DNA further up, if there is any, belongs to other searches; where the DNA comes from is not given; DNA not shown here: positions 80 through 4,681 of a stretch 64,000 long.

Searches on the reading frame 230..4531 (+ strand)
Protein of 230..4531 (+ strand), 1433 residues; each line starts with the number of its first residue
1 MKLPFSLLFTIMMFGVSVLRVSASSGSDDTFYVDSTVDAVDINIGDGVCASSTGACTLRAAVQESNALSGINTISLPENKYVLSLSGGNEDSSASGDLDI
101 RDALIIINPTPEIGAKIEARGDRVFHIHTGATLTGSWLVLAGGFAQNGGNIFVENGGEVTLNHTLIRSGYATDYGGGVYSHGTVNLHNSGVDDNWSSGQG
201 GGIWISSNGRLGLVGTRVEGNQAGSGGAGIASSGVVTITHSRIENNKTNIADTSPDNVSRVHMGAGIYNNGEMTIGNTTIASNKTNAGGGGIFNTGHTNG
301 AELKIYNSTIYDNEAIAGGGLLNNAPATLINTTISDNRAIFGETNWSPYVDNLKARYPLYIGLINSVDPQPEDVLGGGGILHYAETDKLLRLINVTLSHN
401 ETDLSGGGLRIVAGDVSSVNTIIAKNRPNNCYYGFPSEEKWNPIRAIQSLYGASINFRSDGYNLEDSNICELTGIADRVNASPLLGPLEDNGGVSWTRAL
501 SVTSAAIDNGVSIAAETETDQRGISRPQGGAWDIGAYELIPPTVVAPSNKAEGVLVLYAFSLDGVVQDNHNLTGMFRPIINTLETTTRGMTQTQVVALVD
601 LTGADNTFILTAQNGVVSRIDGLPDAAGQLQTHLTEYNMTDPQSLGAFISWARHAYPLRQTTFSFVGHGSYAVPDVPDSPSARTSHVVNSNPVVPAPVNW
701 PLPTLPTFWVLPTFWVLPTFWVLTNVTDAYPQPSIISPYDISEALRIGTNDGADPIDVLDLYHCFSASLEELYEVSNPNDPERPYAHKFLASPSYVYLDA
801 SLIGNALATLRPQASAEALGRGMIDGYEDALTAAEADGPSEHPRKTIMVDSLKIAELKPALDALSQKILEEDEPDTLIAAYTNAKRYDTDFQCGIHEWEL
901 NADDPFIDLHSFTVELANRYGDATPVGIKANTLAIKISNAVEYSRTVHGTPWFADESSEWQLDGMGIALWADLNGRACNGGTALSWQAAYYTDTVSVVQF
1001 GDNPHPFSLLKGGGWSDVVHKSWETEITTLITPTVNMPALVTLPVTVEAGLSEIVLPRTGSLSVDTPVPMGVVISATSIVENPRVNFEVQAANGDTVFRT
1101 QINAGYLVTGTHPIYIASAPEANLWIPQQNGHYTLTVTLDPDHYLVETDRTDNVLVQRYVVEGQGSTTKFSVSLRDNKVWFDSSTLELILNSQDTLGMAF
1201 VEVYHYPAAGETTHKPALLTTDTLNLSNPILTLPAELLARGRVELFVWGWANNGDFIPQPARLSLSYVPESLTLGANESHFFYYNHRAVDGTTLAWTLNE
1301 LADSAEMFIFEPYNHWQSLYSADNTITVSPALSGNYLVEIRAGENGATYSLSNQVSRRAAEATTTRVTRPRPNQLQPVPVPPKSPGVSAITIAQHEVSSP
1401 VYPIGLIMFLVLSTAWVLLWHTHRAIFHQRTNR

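Call 85: search_protein_families(library=pfam, proteins=[window:230-4531:+], max_evalue=0.00001)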
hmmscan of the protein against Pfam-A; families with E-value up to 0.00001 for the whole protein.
window:230-4531:+ (1433 aa): 1 family
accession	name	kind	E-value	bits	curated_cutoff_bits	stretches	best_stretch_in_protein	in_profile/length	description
PF03415.19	Peptidase_C11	-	3.4e-08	33.9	25.8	0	740-883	126-256/359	Clostripain family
